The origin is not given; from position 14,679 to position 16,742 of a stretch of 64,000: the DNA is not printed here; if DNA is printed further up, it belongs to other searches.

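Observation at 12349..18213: Translationally coupled operon with two Maf-like (DUF115) glycosyltransferase paralogs flanking a MORN-repeat protein in a chlamydial genome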

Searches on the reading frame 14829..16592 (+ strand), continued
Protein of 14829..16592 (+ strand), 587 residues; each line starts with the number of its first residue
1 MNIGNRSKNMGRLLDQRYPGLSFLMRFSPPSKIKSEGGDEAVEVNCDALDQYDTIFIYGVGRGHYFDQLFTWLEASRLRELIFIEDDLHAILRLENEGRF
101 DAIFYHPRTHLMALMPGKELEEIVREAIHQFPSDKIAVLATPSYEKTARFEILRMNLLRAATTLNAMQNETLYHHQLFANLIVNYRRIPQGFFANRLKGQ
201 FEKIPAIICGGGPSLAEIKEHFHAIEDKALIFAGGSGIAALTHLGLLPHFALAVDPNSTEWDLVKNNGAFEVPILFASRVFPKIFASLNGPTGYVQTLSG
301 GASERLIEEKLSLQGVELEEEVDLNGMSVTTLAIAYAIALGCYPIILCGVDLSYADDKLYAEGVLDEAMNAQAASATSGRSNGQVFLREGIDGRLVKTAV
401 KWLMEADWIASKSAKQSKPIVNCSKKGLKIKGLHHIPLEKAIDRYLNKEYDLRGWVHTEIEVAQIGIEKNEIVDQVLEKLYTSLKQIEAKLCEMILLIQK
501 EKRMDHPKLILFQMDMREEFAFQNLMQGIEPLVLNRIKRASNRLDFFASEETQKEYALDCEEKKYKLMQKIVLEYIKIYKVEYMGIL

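Call 19: find_related_loci(query=A1, collection=genome_contigs, flank=10000)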
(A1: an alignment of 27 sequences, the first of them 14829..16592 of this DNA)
Query A1 (587 aa) in genome_contigs; peptide patterns used: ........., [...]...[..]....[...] (x = any residue, [..] = any of these).
396 stretches matched a pattern; 365 encode a relative of the query (tblastn E <= 1e-3); the best 80 are kept; 80 distinct loci.
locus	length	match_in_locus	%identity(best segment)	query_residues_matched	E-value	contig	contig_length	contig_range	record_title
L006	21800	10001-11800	33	2-579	1e-104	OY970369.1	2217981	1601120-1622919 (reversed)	MAG: uncultured Chlamydiae bacterium isolate MFD06092.bin.1.176 genome assembly, chromosome: 1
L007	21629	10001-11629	35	14-530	9e-104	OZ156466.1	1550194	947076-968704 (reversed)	Chlamydiales bacterium BSEPT1 isolate 488b1680-3485-4b59-b0c6-665df4973624 genome assembly, chromosome: 1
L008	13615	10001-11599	35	13-551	2e-102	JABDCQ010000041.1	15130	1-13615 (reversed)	MAG: Chlamydiae bacterium isolate BWMinHeated_Nextera29_MAG2 3300020829.a:Ga0207097_1073, whole genome shotgun sequence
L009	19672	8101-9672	36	13-527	3e-102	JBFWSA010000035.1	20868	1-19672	MAG: Simkaniaceae bacterium isolate CA_2019_TPBF_219 NODE_11993_length_20868_cov_4.632322_TPBF, whole genome shotgun seq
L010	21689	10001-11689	35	9-575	4e-102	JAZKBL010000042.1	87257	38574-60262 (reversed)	MAG: Chlamydiota bacterium isolate ADI_H3L2_1_122_18_3-bin080 ADIH3L21_B080_0_000000000042, whole genome shotgun sequenc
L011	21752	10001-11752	34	1-581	4e-102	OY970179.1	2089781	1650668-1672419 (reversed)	MAG: uncultured Verrucomicrobiae bacterium isolate MFD05521.bin.c.1 genome assembly, chromosome: 1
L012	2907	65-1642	37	14-528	4e-105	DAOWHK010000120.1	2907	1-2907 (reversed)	MAG TPA_asm: Parachlamydiales bacterium isolate CSMAG_2015 CSMAG_2015_k141_2233398_length_2907_cov_6.0000, whole genome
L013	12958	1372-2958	37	3-516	1e-101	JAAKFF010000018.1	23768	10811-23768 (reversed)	MAG: Chlamydiae bacterium isolate K1060_chlam_2 K1060chlam2_18, whole genome shotgun sequence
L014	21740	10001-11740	32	13-577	2e-101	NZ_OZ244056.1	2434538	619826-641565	MAG: Simkania sp. isolate 4bf22539-4948-455f-9ad4-f3850cc35ef8 chromosome 1, complete sequence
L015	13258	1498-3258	34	2-580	7e-101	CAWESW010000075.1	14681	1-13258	MAG: uncultured Verrucomicrobiae bacterium isolate MFD03323.bin.2.105 genome assembly, contig: contig_32706, whole genom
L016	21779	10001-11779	33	14-581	6e-99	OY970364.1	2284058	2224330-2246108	MAG: uncultured Verrucomicrobiae bacterium isolate MFD04463.bin.c.15 genome assembly, chromosome: 1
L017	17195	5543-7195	34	1-536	6e-99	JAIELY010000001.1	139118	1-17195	MAG: Rhabdochlamydiaceae bacterium isolate co.spades.CONCOCT.1kb_142 c_000000000010, whole genome shotgun sequence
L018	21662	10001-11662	34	3-568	8e-98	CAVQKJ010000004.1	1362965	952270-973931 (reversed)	MAG: uncultured Chlamydiae bacterium isolate MFD00008.bin.3.143 genome assembly, contig: contig_22723, whole genome shot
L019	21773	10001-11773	33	1-580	1e-97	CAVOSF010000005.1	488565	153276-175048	MAG: uncultured Verrucomicrobiae bacterium isolate MFD00008.bin.2.72 genome assembly, contig: contig_49156, whole genome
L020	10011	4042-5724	33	8-578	5e-98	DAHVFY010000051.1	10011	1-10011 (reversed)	MAG TPA_asm: Parachlamydiales bacterium isolate clean324 NODE_51_length_10011_cov_3.332998, whole genome shotgun sequenc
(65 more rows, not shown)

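Call 26: predict_structure(alignment_id=A1)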
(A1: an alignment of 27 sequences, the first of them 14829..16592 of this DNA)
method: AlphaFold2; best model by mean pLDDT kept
length: 587 residues; sequences in the alignment: 27
mean_pLDDT: 89.7   pTM: 0.87
mean pLDDT of the five models: 89.7, 88.7, 87.4, 87.1, 86.9
residues with pLDDT >= 90: 401; 70-90: 159; 50-70: 15; < 50: 12
segments of 3 or more residues with pLDDT < 50: 1-10
pLDDT, mean of each block of 10 residues (from residue 1): 38 82 80 56 81 95 92 94 92 89 93 86 91 94 88 94 92 92 95 95 95 89 90 92 92 82 83 92 89 88 93 81 79 93 96 90 86 80 91 93 94 89 95 93 94 96 95 97 98 97 95 97 95 93 88 95 97 97 89
secondary structure, 60 per line:
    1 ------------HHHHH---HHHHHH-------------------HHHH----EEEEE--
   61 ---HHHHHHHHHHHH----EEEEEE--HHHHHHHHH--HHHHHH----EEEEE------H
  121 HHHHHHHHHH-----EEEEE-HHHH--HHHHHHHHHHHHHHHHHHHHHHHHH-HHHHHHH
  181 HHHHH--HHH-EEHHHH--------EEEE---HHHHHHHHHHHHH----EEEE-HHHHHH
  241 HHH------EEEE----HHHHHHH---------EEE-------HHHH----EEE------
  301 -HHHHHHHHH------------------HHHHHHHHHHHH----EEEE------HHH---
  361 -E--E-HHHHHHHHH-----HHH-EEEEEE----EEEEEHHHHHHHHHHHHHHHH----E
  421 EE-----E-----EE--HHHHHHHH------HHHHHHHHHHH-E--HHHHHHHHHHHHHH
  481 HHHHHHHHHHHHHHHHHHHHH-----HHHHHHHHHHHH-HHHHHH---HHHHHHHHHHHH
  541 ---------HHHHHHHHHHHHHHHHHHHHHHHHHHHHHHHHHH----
elements in order: H13-17 H21-26 H46-49 E54-58 H64-75 E80-85 H88-96 H99-104 E109-113 H120-130 E136-140 H142-145 H148-172 H174-185 H194-197 E206-209 H213-225 E230-233 H235-243 E250-253 H258-264 E274-276 H284-287 E292-294 H302-310 H329-340 E345-348 H367-375 E385-390 E395-399 H400-415 E420-422 H438-445 H452-462 H467-501 H507-518 H520-525 H529-540 H550-583

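Call 31: fold_search(model_id=the predicted structure, library=pdb)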
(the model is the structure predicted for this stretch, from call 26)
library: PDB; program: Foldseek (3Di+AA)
matches with E <= 10: 1390; with E <= 0.001: 5
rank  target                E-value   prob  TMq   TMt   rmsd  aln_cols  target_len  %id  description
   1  5mu5                  7.0e-18  1.00  0.51  0.48   9.6       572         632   15  Structure of MAf glycosyltransferase from Magnetospirillum magneticum AMB-1 (released 2017-11-15)
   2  8sbu_B                3.4e-05  1.00  0.22  0.22  14.9       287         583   14  Crystal structure of MBP fusion with HPPK from Methanocaldococcus jannaschii (released 2024-07-03)
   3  8sbu_A                7.7e-05  1.00  0.23  0.23  14.5       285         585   14  Crystal structure of MBP fusion with HPPK from Methanocaldococcus jannaschii (released 2024-07-03)
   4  8sd5_C                5.9e-04  1.00  0.23  0.54   5.5       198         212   14  Crystal structure of HPPK from Methanocaldococcus jannaschii (released 2024-07-03)
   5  8sd5_B                7.0e-04  1.00  0.24  0.55   5.8       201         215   14  Crystal structure of HPPK from Methanocaldococcus jannaschii (released 2024-07-03)
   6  8sd5_A                2.0e-03  1.00  0.22  0.50   7.3       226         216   15  Crystal structure of HPPK from Methanocaldococcus jannaschii (released 2024-07-03)
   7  9hmz_D                4.6e-03  0.90  0.20  0.33  16.0       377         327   12  Structure of Corynebacterium glutamicum SteA, a cell division regulator (released 2025-07-30)
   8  3ooj_D                6.7e-03  0.21  0.12  0.12  20.7       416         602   13  C1A mutant of E. coli GlmS in complex with glucose-6P and glutamate (released 2011-10-19)
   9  9hmz_A                8.4e-03  0.69  0.17  0.26  16.7       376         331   12  Structure of Corynebacterium glutamicum SteA, a cell division regulator (released 2025-07-30)
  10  9hmy                  9.4e-03  0.77  0.17  0.28  13.7       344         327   12  Structure of Mycobacterium tuberculosis SteA (Rv1697), a cell division regulator (released 2025-07-30)
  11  5bjv_A                1.2e-02  0.21  0.13  0.20  21.0       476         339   11  X-ray structure of the PglF UDP-N-acetylglucosamine 4,6-dehydratase from Campylobacterjejuni, D396N/K397A variant in c (released 2017-11-08)
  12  5bjv_B                1.6e-02  0.20  0.13  0.20  21.9       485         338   12  X-ray structure of the PglF UDP-N-acetylglucosamine 4,6-dehydratase from Campylobacterjejuni, D396N/K397A variant in c (released 2017-11-08)
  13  7cvu_C                1.7e-02  0.95  0.12  0.27   6.0       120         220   16  Crystal structure of Catechol o-methyl transferase (COMT) from Niastella koreensis (released 2021-09-01)
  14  3ooj_A                1.8e-02  0.12  0.10  0.10  20.9       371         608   13  C1A mutant of E. coli GlmS in complex with glucose-6P and glutamate (released 2011-10-19)
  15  5bo7_B                3.0e-02  0.85  0.18  0.34   9.4       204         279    9  Structure of human sialyltransferase ST8SiaIII in complex with CTP (released 2015-07-15)
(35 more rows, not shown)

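Call 56: search_protein_families(library=padloc, proteins=[window:14829-16592:+], max_evalue=0.01)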
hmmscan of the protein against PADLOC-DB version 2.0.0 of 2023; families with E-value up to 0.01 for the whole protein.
window:14829-16592:+ (587 aa): 0 families

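Call 58: list_cluster_members(proteins=[P0097, P0056, P0062, P0033, P0104, P0016])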
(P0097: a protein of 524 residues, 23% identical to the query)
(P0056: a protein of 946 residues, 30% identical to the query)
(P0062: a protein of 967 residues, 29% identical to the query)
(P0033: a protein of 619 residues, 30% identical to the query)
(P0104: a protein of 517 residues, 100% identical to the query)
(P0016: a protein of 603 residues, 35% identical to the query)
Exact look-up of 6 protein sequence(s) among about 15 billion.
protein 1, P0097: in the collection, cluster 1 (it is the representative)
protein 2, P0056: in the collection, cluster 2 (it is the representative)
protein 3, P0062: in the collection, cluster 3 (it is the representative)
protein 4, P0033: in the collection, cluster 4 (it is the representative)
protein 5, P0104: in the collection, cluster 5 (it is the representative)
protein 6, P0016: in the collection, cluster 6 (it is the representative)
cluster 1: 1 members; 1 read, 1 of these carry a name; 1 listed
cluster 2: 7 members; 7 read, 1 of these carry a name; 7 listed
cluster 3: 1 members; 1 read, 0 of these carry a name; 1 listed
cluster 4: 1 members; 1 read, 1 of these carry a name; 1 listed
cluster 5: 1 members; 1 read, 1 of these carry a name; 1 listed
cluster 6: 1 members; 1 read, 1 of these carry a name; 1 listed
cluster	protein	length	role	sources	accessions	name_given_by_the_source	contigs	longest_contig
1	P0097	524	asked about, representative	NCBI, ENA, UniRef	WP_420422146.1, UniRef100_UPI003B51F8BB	motility associated factor glycosyltransferase family protein [Simkania sp.] | motility associated factor glycosyltransferase family protein n=1 Tax=Simkania sp. ...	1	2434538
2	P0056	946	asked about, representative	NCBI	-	-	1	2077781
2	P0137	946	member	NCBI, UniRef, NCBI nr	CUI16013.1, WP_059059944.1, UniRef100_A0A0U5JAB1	hypothetical protein PNK_0379 [Candidatus Protochlamydia naegleriophila] | 6-hydroxymethylpterin diphosphokinase MptE-like domain-containing protein n=1 ... | 6-hydroxymethylpterin diphosphokinase MptE-like protein [Candidatus Protochlamydia ...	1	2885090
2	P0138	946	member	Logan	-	-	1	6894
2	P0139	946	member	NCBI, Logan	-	-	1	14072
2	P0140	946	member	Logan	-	-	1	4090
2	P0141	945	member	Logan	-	-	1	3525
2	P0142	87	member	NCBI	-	-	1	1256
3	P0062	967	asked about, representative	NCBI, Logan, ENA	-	-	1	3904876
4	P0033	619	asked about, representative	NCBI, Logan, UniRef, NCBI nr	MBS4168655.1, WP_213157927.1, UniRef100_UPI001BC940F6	6-hydroxymethylpterin diphosphokinase MptE-like protein [Parachlamydia sp. AcF125] | motility associated factor glycosyltransferase family protein n=1 Tax=Parachlamydia sp. ...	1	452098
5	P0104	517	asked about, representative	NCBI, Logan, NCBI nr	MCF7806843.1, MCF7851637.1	MAG: DUF115 domain-containing protein [Simkaniaceae bacterium] | DUF115 domain-containing protein [Simkaniaceae bacterium]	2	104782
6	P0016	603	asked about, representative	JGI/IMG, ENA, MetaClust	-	\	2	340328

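Call 68: find_encoding_contigs(protein=P0096, flank=10000, max_places=1)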
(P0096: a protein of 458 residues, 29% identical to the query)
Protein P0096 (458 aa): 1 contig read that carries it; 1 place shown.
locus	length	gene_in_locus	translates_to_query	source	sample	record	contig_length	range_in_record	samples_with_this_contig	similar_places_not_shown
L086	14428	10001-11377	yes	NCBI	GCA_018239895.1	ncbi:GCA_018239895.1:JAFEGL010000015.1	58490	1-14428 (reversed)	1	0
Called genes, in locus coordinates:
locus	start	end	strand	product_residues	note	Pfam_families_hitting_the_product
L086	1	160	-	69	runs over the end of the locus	PF01809:YidD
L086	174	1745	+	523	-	PF01401:Peptidase_M2, PF02074:Peptidase_M32 (weak), PF01432:Peptidase_M3 (weak), PF01401:Peptidase_M2, PF01432:Peptidase_M3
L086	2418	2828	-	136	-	-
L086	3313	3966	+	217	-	-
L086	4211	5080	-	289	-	PF00892:EamA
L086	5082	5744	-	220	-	PF11967:RecO_N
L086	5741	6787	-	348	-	PF01212:Beta_elim_lyase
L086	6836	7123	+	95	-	PF11731:Cdd1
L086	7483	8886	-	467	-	PF02129:Peptidase_S15, PF00561:Abhydrolase_1, PF12697:Abhydrolase_6, PF00326:Peptidase_S9 (faint), PF12146:Hydrolase_4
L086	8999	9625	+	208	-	PF02482:Ribosomal_S30AE, PF16321:Ribosom_S30AE_C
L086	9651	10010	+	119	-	PF13588:HSDR_N_2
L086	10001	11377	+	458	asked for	PF01973:MptE-like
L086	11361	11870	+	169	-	-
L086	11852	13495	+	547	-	PF01973:MptE-like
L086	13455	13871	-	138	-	-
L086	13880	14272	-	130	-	-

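Call 69: find_encoding_contigs(protein=P0089, flank=10000, max_places=1)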
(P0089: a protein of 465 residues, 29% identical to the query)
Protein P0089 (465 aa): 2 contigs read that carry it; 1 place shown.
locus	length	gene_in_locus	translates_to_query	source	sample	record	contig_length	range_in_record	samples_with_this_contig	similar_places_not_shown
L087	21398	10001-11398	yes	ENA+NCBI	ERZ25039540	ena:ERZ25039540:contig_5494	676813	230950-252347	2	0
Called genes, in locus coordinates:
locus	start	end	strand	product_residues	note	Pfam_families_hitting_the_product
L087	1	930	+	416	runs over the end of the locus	PF01476:LysM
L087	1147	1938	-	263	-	PF02582:DUF155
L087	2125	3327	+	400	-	PF05525:Branch_AA_trans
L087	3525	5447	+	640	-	PF13522:GATase_6 (weak), PF13537:GATase_7 (weak)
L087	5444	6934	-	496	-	PF00097:zf-C3HC4 (weak), PF13445:zf-RING_UBOX (weak), PF13639:zf-RING_2, PF13920:zf-C3HC4_3 (weak), PF13923:zf-C3HC4_2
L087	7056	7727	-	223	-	PF11967:RecO_N, PF02565:RecO_C (weak)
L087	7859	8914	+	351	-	PF04055:Radical_SAM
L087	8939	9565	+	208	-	PF02482:Ribosomal_S30AE, PF16321:Ribosom_S30AE_C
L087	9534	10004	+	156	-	PF13588:HSDR_N_2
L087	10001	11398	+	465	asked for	PF01973:MptE-like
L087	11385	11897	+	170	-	-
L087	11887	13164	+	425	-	PF01973:MptE-like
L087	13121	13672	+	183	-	-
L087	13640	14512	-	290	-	PF00892:EamA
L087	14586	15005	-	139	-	PF13673:Acetyltransf_10, PF00583:Acetyltransf_1, PF13508:Acetyltransf_7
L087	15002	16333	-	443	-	PF00158:Sigma54_activat, PF14532:Sigma54_activ_2, PF07728:AAA_5 (weak), PF25601:AAA_lid_14, PF02954:HTH_8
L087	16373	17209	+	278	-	PF05951:Peptidase_M15_2 (faint)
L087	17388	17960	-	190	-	-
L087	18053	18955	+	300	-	PF12146:Hydrolase_4 (weak), PF00561:Abhydrolase_1, PF12697:Abhydrolase_6, PF08386:Abhydrolase_4 (faint)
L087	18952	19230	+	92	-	PF11731:Cdd1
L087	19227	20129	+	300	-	PF27704:GuanidinoAc_N-MeTrfase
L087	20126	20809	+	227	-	PF00702:Hydrolase, PF13419:HAD_2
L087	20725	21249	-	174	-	PF01416:PseudoU_synth_1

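Call 82: search_protein_families(library=pfam, proteins=[L003:8967-10004:+, L003:11863-12414:+, L003:2846-3289:+, L005:7313-7744:+, L087:13121-13672:+, L087:11385-11897:+, L086:11361-11870:+], max_evalue=0.01)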
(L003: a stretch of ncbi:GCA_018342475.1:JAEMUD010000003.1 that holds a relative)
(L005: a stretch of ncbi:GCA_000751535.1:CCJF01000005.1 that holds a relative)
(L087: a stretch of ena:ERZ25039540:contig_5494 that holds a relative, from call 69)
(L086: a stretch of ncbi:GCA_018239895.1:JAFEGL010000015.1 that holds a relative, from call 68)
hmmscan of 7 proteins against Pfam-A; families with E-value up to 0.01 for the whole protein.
L003:8967-10004:+ (345 aa): 1 family
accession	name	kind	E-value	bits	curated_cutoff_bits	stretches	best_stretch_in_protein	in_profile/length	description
PF01636.29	APH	-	2.9e-06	27.7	23.2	1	43-262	11-212/239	Phosphotransferase enzyme family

L003:11863-12414:+ (183 aa): 2 families
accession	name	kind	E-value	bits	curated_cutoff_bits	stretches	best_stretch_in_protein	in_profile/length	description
PF07661.19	MORN_2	-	3.1e-17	61.1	29.6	1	110-130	1-21/22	MORN repeat variant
PF07202.18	Tcp10_C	-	0.0011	19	36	0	165-174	8-17/35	T-complex protein 10 C-terminus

L003:2846-3289:+ (147 aa): 0 families

L005:7313-7744:+ (143 aa): 1 family
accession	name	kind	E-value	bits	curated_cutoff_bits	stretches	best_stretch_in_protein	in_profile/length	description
PF20529.3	DUF6744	-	0.00058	19.3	27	1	10-73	241-306/314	Family of unknown function (DUF6744)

L087:13121-13672:+ (183 aa): 0 families

L087:11385-11897:+ (170 aa): 1 family
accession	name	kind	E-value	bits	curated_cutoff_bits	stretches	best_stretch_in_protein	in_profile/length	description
PF07661.19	MORN_2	-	4.5e-15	54.4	29.6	0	102-121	2-21/22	MORN repeat variant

L086:11361-11870:+ (169 aa): 2 families
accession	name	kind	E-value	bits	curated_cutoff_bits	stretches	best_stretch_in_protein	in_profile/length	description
PF07661.19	MORN_2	-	2.8e-21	73.5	29.6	2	93-112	1-20/22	MORN repeat variant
PF02493.26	MORN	-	0.00012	22.2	22.5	0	112-128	5-21/23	MORN repeat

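Call 83: find_encoding_contigs(protein=P0062, flank=10000, max_places=1)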
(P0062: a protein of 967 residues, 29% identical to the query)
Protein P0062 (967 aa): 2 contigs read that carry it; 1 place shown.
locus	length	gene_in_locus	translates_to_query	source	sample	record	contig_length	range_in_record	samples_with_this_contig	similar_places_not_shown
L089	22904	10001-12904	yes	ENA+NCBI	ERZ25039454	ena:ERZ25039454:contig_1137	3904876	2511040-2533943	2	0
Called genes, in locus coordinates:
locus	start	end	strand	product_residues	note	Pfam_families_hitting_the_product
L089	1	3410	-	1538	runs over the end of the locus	PF00651:BTB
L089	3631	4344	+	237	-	PF01479:S4, PF00849:PseudoU_synth_2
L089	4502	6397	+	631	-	-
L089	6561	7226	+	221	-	PF07690:MFS_1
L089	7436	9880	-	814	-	PF12796:Ank_2, PF00023:Ank (weak), PF13857:Ank_5 (weak), PF12796:Ank_2, PF13637:Ank_4 (weak), PF00023:Ank (weak), PF12796:Ank_2, PF00023:Ank (weak), +4 more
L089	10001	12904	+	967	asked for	PF01973:MptE-like, PF07661:MORN_2 (faint)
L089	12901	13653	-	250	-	-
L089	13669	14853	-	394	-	PF02661:Fic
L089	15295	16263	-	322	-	PF00005:ABC_tran, PF13401:AAA_22 (weak), PF08352:oligo_HPY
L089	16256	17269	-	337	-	PF00005:ABC_tran, PF13304:AAA_21 (weak), PF08352:oligo_HPY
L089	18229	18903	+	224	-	PF01865:PhoU_div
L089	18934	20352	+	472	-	PF01384:PHO4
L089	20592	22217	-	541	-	PF12911:OppC_N (weak), PF00528:BPD_transp_1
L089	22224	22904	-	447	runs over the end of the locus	PF00528:BPD_transp_1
